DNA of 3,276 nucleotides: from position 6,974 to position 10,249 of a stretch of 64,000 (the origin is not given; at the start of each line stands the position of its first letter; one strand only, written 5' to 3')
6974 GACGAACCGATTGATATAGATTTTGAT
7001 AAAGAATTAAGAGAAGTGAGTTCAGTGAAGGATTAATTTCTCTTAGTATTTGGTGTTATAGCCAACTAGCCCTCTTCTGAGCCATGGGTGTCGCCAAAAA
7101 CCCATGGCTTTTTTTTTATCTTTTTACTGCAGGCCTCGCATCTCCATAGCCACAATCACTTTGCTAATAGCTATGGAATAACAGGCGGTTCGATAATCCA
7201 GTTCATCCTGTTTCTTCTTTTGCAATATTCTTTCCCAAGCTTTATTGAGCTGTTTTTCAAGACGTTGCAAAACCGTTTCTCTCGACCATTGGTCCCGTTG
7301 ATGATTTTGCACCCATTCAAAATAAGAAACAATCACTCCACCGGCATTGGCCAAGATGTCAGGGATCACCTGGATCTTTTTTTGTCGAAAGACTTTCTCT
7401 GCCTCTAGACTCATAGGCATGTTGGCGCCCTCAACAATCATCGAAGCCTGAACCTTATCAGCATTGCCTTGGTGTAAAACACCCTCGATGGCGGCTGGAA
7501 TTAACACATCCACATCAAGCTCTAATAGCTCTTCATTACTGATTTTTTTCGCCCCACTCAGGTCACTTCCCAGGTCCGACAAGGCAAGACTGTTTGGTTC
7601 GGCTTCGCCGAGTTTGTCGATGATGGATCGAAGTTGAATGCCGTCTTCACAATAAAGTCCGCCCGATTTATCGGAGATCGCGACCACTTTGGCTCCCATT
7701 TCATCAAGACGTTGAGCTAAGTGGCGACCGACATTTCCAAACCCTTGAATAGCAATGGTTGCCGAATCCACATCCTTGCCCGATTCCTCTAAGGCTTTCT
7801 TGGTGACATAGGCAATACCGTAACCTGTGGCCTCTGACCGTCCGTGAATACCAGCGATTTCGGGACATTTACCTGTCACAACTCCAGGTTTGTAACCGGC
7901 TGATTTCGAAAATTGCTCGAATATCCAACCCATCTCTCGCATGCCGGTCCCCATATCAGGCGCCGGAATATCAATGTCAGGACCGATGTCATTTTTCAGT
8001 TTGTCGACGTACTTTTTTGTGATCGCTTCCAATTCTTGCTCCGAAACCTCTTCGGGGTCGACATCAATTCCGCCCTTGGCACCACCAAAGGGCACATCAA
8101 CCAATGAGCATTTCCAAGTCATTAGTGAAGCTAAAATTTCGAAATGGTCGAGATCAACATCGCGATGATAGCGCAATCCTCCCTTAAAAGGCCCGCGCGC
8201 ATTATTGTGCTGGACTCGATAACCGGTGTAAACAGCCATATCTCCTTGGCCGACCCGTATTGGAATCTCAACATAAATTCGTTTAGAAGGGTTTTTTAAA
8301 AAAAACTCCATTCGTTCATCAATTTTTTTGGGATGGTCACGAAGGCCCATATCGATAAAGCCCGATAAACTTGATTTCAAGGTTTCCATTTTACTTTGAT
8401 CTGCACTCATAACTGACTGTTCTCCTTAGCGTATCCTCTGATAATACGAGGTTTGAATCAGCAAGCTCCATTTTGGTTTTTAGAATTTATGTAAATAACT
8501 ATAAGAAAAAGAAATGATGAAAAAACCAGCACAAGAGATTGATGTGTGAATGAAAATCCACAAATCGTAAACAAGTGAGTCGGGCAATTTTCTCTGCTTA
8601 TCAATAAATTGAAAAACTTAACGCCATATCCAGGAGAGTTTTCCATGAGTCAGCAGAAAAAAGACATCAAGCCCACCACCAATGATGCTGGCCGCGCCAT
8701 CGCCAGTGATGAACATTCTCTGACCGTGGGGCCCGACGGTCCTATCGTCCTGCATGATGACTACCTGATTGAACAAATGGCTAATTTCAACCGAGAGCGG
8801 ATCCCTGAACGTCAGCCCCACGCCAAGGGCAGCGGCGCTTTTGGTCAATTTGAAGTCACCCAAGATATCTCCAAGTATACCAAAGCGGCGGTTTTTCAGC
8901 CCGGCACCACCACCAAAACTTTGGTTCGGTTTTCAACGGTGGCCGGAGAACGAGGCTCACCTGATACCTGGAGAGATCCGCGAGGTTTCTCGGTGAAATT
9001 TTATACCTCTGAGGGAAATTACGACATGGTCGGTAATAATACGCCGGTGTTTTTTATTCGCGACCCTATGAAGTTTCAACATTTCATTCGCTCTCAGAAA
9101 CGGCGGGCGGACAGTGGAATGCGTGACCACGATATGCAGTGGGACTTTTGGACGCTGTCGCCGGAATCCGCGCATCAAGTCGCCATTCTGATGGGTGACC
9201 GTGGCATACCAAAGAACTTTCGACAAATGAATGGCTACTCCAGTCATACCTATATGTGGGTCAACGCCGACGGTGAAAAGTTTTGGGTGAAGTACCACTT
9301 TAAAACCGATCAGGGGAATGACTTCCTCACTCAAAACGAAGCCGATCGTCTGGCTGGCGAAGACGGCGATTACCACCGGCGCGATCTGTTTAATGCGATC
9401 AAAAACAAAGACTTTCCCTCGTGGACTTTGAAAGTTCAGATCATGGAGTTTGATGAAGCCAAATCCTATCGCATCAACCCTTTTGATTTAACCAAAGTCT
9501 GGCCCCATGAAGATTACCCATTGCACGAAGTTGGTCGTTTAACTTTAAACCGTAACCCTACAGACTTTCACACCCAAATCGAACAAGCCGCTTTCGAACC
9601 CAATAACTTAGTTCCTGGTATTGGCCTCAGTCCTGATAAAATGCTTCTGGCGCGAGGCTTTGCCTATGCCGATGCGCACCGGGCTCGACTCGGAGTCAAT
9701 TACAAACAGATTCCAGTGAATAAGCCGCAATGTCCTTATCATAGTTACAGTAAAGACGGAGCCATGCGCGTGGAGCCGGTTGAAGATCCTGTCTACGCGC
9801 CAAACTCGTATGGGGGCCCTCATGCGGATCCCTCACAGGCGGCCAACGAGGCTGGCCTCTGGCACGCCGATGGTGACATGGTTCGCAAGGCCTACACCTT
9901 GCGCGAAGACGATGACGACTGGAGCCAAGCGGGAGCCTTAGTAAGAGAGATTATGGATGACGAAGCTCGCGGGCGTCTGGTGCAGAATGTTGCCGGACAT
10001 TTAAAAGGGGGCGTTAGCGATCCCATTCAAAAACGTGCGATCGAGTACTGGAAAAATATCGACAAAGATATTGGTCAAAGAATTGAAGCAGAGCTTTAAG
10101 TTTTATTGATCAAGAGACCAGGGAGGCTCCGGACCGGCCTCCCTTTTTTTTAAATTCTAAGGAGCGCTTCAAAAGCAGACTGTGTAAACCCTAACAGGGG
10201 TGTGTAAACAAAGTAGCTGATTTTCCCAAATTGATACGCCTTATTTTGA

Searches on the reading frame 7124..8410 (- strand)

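Call 110: search_protein_families(library=pfam, proteins=[window:7124-8410:-], max_evalue=0.00001)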
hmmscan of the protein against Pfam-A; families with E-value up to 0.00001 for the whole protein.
window:7124-8410:- (428 aa): 2 families
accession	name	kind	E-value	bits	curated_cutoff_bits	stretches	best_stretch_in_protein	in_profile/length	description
PF00208.27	ELFV_dehydrog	-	3.2e-75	253.4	23.4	1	187-426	2-241/241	Glutamate/Leucine/Phenylalanine/Valine dehydrogenase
PF02812.23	ELFV_dehydrog_N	-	4.6e-51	172.3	25.3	1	41-168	1-128/129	Glu/Leu/Phe/Val dehydrogenase, dimerisation domain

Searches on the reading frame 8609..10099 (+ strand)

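Call 110: search_protein_families(library=pfam, proteins=[window:8609-10099:+], max_evalue=0.00001)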
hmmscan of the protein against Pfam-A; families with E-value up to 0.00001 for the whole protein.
window:8609-10099:+ (496 aa): 2 families
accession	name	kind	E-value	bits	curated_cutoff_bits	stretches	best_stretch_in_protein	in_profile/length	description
PF00199.24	Catalase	-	2.2e-183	610.1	25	1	24-402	1-382/383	Catalase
PF06628.17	Catalase-rel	-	3e-20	72.6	30.1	1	434-496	3-65/65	Catalase-related immune-responsive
